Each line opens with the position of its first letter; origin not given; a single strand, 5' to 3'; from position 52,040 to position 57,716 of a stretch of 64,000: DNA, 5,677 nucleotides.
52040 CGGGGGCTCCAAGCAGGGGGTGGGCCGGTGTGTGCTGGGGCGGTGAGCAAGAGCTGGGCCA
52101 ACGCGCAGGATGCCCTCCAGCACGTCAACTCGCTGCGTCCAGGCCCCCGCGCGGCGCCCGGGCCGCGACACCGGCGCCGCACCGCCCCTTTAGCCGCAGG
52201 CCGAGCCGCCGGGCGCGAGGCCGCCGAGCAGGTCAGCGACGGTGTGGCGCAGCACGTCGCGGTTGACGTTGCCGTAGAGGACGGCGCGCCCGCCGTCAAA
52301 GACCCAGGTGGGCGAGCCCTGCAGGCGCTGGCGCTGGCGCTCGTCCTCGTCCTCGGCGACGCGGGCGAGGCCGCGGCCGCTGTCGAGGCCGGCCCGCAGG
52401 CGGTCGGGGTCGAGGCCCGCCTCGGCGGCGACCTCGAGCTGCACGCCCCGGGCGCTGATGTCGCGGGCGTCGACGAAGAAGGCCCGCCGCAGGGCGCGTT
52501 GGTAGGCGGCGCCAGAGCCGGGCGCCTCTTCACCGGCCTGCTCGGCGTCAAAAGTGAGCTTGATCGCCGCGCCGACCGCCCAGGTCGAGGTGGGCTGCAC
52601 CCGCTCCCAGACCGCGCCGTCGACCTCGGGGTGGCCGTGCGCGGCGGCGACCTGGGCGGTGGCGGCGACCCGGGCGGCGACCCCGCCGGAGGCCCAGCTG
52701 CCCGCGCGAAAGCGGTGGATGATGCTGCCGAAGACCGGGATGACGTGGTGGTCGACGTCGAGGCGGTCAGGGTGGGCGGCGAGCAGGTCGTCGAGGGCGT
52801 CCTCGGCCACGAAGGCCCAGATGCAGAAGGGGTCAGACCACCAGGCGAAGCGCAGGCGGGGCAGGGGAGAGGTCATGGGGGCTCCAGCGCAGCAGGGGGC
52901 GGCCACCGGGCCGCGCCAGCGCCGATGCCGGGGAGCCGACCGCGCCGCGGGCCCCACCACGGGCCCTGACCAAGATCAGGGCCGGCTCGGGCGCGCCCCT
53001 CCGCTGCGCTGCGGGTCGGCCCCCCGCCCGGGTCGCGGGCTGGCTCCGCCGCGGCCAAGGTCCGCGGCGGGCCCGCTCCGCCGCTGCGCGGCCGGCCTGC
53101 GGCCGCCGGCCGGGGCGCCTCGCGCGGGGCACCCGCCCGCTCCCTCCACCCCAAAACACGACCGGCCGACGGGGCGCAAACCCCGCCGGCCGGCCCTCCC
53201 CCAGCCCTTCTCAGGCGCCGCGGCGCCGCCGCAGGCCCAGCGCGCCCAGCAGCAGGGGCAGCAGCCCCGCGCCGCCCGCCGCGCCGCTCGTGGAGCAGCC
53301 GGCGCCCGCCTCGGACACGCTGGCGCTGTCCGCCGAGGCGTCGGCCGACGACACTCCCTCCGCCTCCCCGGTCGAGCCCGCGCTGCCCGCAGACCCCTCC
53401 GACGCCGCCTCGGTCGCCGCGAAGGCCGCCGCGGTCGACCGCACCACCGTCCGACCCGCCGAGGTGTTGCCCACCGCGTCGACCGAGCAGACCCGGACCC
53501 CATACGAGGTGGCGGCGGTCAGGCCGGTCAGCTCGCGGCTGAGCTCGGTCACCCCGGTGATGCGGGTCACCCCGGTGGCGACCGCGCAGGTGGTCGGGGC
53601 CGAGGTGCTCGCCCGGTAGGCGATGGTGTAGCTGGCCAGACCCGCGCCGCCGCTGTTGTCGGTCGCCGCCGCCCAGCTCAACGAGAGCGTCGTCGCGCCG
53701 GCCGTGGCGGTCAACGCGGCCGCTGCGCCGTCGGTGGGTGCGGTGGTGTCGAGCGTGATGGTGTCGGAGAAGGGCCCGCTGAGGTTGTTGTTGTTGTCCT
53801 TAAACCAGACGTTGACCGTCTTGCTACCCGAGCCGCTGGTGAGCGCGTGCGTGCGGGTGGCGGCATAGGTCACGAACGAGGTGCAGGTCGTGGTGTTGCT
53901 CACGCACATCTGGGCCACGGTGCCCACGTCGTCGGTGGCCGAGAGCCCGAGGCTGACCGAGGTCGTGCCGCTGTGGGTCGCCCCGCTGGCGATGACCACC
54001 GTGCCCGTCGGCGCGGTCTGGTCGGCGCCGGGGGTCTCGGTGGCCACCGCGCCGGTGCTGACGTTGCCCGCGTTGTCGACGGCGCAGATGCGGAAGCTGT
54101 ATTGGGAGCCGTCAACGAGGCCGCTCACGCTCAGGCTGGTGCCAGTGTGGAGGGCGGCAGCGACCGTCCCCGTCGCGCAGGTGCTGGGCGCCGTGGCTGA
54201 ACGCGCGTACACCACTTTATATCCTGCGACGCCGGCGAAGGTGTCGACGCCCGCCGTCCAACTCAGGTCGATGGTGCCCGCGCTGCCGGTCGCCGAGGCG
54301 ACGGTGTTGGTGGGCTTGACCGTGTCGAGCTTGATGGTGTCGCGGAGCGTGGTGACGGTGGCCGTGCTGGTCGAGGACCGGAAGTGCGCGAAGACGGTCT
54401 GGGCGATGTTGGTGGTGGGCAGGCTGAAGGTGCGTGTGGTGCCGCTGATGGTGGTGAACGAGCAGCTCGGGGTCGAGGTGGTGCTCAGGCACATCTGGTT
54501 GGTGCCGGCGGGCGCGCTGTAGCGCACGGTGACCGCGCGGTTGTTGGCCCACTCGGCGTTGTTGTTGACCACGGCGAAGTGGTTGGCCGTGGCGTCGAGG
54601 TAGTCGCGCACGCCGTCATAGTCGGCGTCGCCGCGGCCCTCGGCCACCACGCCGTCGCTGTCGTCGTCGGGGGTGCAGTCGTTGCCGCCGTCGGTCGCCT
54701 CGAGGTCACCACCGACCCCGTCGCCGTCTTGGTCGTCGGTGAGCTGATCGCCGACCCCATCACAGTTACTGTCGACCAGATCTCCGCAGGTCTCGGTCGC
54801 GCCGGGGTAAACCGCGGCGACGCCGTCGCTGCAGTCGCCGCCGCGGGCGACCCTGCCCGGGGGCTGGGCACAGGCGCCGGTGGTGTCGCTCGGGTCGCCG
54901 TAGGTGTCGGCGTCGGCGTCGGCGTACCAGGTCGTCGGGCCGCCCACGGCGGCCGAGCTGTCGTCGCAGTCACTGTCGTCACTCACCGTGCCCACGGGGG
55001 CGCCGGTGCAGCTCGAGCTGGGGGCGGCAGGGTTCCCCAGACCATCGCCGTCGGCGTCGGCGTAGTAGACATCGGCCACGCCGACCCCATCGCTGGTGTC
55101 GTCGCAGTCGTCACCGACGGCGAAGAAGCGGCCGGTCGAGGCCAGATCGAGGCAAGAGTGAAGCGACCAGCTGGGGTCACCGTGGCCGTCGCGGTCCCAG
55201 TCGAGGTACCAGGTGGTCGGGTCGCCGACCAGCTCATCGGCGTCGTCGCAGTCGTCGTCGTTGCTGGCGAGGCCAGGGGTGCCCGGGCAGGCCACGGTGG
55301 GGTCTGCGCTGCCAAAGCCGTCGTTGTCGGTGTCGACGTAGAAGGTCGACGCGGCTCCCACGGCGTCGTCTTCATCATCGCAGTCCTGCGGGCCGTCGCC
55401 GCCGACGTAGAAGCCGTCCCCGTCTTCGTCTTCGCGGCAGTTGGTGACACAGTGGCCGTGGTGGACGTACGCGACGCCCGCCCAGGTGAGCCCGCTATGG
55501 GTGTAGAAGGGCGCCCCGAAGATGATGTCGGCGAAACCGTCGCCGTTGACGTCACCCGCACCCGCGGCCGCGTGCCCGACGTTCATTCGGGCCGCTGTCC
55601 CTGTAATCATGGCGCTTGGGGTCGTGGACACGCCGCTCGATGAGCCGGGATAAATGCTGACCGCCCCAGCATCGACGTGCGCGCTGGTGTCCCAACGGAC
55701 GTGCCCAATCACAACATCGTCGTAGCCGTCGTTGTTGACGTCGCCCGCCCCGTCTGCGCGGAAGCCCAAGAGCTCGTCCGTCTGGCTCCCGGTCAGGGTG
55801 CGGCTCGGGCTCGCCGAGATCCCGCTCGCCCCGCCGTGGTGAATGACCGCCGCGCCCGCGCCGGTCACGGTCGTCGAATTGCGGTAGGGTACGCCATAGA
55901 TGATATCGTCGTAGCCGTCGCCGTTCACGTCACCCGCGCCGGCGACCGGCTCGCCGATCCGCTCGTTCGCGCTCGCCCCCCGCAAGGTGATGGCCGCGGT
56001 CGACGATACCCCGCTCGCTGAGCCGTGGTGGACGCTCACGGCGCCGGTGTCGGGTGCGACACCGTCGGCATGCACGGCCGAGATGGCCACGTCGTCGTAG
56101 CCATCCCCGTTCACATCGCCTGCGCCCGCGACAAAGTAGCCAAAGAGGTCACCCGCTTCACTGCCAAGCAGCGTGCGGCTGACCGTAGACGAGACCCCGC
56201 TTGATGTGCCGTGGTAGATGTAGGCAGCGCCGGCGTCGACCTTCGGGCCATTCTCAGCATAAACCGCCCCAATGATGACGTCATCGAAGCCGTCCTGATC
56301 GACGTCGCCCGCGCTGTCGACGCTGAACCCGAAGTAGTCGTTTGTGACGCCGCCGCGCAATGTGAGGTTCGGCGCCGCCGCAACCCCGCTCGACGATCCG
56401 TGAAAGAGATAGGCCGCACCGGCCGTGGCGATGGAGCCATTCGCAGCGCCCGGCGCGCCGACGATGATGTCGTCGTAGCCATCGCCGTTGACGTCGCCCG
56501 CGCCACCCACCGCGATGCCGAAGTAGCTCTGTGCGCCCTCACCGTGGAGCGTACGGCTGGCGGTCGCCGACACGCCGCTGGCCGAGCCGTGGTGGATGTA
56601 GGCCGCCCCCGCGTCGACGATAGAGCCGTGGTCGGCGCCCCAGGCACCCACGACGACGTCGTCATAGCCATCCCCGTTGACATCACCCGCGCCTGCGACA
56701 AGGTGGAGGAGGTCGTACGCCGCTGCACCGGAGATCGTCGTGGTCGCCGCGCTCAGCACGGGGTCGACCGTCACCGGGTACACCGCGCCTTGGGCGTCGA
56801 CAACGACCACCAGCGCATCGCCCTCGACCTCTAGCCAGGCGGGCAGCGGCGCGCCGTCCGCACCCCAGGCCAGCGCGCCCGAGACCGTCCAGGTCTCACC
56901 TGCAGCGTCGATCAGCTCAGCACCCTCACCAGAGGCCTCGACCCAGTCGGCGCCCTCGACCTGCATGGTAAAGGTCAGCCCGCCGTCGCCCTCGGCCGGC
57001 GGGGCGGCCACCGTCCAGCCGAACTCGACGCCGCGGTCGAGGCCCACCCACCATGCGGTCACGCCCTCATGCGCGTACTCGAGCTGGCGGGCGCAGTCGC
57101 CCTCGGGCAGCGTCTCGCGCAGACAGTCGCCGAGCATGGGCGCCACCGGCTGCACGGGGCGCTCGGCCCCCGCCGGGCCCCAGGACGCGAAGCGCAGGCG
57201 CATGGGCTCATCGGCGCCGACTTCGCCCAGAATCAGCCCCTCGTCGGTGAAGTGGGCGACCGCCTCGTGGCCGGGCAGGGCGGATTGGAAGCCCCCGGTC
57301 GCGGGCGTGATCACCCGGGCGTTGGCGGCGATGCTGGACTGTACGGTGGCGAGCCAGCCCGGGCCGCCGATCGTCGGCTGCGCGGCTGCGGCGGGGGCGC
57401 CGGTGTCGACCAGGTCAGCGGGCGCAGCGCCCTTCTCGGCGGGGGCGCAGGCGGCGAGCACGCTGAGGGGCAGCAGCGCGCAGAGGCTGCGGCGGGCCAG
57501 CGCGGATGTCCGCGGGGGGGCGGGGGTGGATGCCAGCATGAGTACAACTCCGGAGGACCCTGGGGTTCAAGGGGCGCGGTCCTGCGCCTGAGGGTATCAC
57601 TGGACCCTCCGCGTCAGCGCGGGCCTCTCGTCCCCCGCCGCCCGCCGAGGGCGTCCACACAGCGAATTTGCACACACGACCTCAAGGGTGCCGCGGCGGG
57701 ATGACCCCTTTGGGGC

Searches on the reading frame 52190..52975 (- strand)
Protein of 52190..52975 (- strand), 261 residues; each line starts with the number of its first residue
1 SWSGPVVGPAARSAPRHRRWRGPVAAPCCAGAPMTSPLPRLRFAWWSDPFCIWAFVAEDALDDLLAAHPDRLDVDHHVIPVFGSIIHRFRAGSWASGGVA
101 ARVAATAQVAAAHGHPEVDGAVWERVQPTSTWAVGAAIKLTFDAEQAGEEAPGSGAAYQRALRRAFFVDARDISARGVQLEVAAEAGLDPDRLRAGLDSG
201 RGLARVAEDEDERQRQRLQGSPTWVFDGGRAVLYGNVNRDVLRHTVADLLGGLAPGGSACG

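Call 12: search_protein_families(library=pfam, proteins=[window:52190-52975:-], max_evalue=0.01)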
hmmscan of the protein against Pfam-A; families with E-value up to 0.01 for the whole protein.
window:52190-52975:- (261 aa): 1 family
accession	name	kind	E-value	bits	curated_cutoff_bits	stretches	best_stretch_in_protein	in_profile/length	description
PF01323.26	DSBA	-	2.1e-11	44.4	25.6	1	46-245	5-189/191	DSBA-like thioredoxin domain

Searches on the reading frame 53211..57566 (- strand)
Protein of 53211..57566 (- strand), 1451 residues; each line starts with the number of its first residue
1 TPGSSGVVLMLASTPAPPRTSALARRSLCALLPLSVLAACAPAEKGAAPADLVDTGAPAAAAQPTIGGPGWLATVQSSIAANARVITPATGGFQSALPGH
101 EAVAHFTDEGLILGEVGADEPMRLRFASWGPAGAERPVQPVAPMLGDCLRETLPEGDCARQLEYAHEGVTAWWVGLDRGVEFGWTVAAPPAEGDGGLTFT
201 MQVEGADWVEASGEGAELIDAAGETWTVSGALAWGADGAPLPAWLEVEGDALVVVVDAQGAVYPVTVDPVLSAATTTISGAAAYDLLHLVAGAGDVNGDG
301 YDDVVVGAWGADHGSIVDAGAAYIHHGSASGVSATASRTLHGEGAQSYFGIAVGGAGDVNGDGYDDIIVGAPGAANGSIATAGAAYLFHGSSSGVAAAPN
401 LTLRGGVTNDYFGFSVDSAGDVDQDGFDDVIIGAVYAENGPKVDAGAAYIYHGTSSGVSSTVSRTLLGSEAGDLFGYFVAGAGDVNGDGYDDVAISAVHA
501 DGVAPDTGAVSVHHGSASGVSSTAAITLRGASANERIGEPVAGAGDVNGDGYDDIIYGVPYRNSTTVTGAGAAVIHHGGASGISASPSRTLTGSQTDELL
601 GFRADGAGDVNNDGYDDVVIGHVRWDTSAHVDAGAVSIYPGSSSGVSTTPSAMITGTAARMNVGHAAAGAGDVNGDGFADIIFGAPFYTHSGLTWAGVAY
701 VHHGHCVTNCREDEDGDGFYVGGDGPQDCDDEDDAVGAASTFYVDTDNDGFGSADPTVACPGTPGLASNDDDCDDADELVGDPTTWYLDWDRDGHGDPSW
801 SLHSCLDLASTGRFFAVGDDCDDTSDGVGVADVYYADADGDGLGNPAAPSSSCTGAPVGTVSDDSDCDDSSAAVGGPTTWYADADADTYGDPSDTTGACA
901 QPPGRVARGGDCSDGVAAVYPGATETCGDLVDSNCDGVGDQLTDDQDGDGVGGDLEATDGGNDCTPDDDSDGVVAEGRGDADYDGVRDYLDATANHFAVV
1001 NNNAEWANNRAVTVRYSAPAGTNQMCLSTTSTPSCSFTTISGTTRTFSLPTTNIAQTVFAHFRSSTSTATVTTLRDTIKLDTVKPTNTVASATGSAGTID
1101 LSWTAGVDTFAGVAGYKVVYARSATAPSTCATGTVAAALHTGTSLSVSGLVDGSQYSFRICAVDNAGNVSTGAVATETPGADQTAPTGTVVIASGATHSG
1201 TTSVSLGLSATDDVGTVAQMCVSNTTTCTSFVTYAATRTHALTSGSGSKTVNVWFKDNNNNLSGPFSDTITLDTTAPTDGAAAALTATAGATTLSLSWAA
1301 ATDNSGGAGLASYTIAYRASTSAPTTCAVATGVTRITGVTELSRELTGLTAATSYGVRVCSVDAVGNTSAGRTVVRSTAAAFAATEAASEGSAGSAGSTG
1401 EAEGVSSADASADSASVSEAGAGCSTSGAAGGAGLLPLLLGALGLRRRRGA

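Call 12: search_protein_families(library=pfam, proteins=[window:53211-57566:-], max_evalue=0.01)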
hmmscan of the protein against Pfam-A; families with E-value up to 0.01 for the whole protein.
window:53211-57566:- (1451 aa): 6 families
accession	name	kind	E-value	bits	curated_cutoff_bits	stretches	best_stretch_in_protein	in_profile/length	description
PF01839.29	FG-GAP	-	1.9e-35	120.6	22.1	7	667-701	4-36/37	FG-GAP repeat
PF00041.27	fn3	-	1.1e-15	58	25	2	1084-1171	2-77/84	Fibronectin type III domain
PF13517.12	FG-GAP_3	-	1.9e-13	51.2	26.9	4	609-682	1-60/61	FG-GAP-like repeat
PF11617.13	Cu-binding_MopE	-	2.1e-08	34.7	27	1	911-940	1-29/30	Putative metal-binding motif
PF14312.12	FG-GAP_2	-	0.00054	20.5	23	1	401-451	7-49/49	FG-GAP repeat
PF25059.1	FN3_DSCAM-DSCAML_C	-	0.00059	20.6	39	0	1140-1180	42-83/89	DSCAM/DSCAML C-terminal Fn3-like domain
